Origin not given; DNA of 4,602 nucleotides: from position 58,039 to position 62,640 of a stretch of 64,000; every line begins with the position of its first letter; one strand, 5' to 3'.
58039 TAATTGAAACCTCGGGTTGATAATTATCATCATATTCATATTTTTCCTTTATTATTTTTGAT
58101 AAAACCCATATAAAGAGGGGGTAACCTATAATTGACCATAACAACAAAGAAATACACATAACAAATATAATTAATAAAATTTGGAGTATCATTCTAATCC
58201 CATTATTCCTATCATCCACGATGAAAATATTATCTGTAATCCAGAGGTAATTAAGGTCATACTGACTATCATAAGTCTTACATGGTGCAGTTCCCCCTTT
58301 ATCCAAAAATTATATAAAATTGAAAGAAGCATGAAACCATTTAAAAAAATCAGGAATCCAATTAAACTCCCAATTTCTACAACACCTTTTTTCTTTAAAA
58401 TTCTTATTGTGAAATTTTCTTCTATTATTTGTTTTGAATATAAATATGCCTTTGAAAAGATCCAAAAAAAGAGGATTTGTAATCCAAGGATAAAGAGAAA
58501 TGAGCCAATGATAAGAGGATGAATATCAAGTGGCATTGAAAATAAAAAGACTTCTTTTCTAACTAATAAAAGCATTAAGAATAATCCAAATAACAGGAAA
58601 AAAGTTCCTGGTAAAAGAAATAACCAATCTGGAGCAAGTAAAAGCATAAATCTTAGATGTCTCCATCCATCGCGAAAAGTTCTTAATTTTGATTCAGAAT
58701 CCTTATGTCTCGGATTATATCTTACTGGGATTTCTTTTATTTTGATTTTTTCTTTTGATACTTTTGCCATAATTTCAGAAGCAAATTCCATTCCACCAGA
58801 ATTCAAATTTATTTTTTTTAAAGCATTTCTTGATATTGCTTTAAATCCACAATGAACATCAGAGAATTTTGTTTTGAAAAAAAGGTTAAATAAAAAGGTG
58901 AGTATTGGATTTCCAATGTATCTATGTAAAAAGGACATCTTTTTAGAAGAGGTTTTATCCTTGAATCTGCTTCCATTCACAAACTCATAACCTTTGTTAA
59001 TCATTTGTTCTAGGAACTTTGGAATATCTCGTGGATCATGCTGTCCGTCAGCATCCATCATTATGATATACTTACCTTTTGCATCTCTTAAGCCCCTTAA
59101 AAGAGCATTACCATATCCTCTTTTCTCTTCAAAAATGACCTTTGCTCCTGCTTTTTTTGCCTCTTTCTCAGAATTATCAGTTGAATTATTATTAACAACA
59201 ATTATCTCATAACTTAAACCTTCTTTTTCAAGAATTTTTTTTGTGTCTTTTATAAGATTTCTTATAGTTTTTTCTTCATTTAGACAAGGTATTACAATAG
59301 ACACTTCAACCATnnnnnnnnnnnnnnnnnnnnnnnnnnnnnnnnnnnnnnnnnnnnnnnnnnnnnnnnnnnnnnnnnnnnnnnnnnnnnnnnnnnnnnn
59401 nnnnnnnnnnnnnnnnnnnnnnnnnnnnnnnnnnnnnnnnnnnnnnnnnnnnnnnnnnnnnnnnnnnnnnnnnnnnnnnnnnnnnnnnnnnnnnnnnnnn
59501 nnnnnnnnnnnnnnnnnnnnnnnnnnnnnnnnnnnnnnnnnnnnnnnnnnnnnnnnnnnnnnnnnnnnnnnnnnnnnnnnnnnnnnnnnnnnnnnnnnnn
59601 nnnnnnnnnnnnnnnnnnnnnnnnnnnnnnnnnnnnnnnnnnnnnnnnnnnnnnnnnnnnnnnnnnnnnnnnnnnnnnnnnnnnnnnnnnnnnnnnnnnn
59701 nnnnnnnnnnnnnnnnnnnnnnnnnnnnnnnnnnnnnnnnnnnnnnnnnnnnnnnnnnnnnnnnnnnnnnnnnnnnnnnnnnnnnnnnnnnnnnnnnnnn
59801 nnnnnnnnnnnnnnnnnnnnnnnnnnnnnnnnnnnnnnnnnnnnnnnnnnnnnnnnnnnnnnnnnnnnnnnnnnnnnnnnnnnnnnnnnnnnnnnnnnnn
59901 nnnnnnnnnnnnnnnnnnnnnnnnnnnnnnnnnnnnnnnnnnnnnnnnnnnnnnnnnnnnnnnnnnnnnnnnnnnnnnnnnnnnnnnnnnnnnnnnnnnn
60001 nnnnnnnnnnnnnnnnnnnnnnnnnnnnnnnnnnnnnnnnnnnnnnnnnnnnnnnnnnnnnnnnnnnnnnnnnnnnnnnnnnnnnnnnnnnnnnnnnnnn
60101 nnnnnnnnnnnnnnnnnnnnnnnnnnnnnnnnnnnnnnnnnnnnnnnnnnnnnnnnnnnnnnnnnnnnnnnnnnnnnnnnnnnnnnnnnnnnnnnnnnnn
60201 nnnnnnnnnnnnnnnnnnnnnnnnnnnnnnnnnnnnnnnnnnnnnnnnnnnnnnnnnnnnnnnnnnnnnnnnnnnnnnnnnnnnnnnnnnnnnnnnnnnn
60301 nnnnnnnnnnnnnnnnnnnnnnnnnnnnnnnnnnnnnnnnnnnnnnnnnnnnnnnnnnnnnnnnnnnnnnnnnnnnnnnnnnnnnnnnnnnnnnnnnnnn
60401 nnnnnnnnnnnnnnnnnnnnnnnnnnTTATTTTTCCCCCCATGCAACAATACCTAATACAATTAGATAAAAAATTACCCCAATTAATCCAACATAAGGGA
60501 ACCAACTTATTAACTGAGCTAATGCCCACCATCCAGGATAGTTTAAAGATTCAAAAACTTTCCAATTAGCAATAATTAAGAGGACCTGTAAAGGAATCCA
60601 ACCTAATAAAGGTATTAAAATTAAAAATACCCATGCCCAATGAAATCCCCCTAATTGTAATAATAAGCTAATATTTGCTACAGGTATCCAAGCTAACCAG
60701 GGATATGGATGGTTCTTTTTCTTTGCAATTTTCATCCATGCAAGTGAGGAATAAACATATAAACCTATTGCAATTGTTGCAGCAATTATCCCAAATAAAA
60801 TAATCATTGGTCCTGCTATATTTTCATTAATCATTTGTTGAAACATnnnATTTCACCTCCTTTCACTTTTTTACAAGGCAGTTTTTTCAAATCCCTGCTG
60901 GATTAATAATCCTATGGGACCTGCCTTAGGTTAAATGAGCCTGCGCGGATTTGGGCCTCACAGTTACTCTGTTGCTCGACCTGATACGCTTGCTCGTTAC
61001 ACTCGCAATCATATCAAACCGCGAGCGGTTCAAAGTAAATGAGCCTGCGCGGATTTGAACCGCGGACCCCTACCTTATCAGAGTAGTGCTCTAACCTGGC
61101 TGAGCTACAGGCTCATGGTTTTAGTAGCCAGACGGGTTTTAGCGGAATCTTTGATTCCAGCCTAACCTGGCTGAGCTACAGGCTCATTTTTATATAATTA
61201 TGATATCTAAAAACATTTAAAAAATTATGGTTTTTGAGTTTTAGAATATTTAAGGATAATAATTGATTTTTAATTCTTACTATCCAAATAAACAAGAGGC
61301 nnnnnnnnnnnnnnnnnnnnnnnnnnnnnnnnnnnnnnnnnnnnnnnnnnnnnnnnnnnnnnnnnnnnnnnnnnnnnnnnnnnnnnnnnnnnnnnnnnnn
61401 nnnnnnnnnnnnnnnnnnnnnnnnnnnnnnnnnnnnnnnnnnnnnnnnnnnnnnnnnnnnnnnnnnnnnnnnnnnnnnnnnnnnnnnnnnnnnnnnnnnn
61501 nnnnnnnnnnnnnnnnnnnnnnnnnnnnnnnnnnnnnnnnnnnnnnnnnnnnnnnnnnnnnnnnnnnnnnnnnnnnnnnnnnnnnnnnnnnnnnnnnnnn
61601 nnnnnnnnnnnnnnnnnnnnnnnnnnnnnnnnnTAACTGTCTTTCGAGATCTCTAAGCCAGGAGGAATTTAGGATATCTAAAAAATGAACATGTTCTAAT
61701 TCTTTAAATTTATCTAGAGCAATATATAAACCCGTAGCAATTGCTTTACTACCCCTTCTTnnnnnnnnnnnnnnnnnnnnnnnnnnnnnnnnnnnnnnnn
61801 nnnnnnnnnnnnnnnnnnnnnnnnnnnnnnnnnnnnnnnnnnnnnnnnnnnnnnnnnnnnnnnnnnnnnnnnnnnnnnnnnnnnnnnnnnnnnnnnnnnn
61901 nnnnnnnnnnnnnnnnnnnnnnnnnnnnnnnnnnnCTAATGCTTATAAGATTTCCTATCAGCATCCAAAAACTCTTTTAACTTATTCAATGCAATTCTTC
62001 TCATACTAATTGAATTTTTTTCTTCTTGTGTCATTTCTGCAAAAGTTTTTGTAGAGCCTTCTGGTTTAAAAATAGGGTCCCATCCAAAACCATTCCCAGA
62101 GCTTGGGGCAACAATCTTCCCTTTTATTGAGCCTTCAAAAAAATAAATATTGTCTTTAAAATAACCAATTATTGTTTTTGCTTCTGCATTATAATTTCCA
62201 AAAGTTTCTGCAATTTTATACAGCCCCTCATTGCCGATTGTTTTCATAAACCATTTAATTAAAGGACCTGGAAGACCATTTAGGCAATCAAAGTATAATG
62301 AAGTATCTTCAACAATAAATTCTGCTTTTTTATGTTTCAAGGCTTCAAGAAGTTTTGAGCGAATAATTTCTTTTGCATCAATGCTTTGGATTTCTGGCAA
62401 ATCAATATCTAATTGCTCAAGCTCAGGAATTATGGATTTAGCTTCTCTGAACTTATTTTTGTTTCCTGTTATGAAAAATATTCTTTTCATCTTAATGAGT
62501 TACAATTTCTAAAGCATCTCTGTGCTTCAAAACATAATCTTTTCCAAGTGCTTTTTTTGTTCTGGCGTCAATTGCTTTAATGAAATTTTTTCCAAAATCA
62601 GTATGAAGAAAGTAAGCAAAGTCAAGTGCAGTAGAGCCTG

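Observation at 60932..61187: tRNA-Ile is bracketed on both sides by copies of its own ends (26 nt of the 5' end upstream, 22 nt of the 3' end downstream)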

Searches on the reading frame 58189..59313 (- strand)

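Call 10: search_protein_families(library=pfam, proteins=[window:58189-59313:-], max_evalue=0.01)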
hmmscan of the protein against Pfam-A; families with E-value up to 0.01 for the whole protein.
window:58189-59313:- (374 aa): 4 families
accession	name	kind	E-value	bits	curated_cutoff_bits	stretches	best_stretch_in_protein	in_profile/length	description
PF00535.33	Glycos_transf_2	-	1.1e-34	120.3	23.3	1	5-168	1-167/168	Glycosyl transferase family 2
PF13641.12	Glyco_tranf_2_3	-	1.6e-06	28.7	27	1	4-129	3-135/230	Glycosyltransferase like family 2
PF13733.12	Glyco_transf_7N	-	0.0014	18.7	27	1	3-47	48-92/134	N-terminal region of glycosyl transferase group 7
PF10111.15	Glyco_tranf_2_2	-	0.002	18.1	27.3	1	5-94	1-96/276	Glycosyltransferase like family 2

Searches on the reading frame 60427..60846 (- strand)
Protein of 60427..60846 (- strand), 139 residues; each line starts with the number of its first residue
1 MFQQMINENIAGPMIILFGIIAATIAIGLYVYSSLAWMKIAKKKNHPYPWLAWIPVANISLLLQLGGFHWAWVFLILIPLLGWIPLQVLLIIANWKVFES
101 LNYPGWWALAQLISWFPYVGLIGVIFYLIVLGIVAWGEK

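Call 10: search_protein_families(library=pfam, proteins=[window:60427-60846:-], max_evalue=0.01)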
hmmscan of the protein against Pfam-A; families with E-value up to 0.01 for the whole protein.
window:60427-60846:- (139 aa): 1 family
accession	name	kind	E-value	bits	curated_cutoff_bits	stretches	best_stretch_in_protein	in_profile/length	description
PF18936.5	DUF5684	-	8.7e-05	23.5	27.4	1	50-90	1-41/81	Family of unknown function (DUF5684)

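Call 13: find_encoding_contigs(protein=window:60427-60846:-, flank=5000, max_places=10)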
Protein window:60427-60846:- (139 aa): no gene with exactly this product is on record in the collection.

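Call 26: find_homologous_proteins(query=window:60427-60846:-)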
Query window:60427-60846:- (139 aa): 382 proteins with E <= 0.001 among 483 candidates; the best 120 are listed.
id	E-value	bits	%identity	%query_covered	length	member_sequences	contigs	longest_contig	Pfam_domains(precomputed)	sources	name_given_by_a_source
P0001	8.0e-83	294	100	100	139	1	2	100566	-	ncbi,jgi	-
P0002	2.1e-41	160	56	99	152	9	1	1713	PF18936.6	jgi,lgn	jgi:uncharacterized membrane protein YoaK (UPF0700 family)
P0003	1.5e-40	157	54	98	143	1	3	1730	PF18936.6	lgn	-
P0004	5.2e-40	155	58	95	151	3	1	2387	PF18936.6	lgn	-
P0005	9.5e-39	151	48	100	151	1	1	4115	PF18936.6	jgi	jgi:hypothetical protein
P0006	9.6e-39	151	61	77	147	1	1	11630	PF18936.6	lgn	-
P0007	2.8e-38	149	55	98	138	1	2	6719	PF18936.6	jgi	jgi:hypothetical protein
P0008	2.9e-38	149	54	88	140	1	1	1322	PF18936.6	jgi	-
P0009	5.2e-38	148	54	97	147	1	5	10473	PF18936.6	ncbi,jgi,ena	-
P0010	7.3e-38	148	57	90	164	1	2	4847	PF18936.6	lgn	-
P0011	7.5e-38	148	63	90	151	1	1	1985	PF18936.6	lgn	-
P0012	9.8e-38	148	53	98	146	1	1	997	PF18936.6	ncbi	-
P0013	1.1e-37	147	49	97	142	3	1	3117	PF18936.6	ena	-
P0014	2.3e-37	146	57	92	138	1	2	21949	PF18936.6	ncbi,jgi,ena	-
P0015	2.8e-37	146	55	99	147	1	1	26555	PF18936.6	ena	-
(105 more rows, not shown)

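Call 27: find_encoding_contigs(protein=P0001, flank=3000, max_places=10)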
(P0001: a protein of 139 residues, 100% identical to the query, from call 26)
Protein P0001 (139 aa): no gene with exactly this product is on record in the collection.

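Call 28: list_cluster_members(proteins=[P0001])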
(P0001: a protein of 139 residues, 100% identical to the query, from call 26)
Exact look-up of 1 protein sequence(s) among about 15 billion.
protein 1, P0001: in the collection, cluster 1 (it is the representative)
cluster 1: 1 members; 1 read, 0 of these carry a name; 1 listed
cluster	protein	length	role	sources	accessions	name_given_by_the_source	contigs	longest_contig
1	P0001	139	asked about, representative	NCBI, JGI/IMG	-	-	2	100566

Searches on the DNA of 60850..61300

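Call 46: search_rna_families(source=window, start=60850, end=61300, threshold=evalue, max_evalue=10, show_alignments=3)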
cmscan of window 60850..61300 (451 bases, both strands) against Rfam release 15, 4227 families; matches with E-value up to 10: 7.
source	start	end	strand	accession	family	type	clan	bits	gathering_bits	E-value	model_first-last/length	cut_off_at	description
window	61040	61114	-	RF00005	tRNA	Gene; tRNA;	CL00001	68.3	29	6.6e-15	1-71/71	no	tRNA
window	61135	61224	-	RF00361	snoZ119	Gene; snRNA; snoRNA; CD-box;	-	21.1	70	0.26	1-98/98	no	Small nucleolar RNA Z119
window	61041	61102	-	RF01684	mascRNA-menRNA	Gene;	-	19.7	42.5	0.18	1-56/56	no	MALAT1-associated small cytoplasmic RNA/MEN beta RNA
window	61039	61114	+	RF04354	Plastid-ycf2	Cis-reg;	-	19.2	65.7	0.23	1-75/75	no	Plastid-ycf2 5UTR RNA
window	61126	61174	-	RF01625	ceN28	Gene; snRNA; snoRNA; CD-box;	-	15.5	70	2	1-88/88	no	Caenorhabditis snoRNA ceN28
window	61008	61042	-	RF04350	Plastid-ndhJ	Cis-reg;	-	14.2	43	6.4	1-57/57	no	Plastid-ndhJ 3UTR RNA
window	61128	61221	+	RF02350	psRNA6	Gene; sRNA;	-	11.3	60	0.76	1-333/333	no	Nitrosomonas sRNA psRNA6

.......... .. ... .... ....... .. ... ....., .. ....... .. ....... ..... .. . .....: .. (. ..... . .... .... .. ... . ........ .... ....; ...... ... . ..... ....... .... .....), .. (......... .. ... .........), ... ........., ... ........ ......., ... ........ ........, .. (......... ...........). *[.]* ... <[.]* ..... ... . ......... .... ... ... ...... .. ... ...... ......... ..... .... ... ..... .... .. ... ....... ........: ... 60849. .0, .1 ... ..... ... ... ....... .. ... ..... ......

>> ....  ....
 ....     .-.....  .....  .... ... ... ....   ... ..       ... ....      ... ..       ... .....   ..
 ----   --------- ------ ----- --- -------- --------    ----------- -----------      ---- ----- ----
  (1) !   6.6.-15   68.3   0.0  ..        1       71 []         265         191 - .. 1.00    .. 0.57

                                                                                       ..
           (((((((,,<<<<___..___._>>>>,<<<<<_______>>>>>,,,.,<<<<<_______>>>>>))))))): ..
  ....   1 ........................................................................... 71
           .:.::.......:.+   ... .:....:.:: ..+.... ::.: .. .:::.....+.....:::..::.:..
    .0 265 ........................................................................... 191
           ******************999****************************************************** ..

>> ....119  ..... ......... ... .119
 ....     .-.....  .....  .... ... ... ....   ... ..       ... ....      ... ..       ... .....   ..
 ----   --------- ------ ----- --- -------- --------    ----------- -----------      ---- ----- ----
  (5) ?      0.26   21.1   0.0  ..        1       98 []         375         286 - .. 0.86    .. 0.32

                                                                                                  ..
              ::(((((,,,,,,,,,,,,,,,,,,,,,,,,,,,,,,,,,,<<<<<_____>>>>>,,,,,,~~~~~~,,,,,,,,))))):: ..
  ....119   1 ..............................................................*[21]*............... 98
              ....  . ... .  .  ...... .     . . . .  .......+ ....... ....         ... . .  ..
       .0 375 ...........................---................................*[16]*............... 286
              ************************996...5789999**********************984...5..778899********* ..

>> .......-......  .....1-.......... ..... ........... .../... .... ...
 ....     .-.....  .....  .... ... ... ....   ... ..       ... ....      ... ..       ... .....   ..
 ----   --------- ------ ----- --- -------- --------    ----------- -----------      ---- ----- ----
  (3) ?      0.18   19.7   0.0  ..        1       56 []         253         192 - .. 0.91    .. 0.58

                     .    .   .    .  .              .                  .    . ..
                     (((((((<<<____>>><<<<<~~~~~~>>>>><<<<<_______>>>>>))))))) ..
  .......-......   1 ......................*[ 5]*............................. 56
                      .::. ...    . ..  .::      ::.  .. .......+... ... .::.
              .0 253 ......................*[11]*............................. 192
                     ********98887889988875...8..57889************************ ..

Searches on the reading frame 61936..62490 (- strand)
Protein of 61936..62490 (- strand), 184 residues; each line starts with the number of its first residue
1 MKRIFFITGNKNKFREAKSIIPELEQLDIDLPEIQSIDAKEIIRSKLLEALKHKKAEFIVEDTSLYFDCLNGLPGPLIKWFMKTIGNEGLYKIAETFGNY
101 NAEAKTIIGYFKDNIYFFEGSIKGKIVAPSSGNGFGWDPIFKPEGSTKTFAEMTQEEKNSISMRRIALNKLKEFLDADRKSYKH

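Call 10: search_protein_families(library=pfam, proteins=[window:61936-62490:-], max_evalue=0.01)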
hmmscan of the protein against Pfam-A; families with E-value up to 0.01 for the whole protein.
window:61936-62490:- (184 aa): 1 family
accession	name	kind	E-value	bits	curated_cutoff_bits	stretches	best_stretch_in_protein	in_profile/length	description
PF01725.21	Ham1p_like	-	6.2e-45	153.8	22.5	1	4-174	1-186/186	Ham1 family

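Call 14: find_encoding_contigs(protein=window:61936-62490:-, flank=5000, max_places=10)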
Protein window:61936-62490:- (184 aa): no gene with exactly this product is on record in the collection.
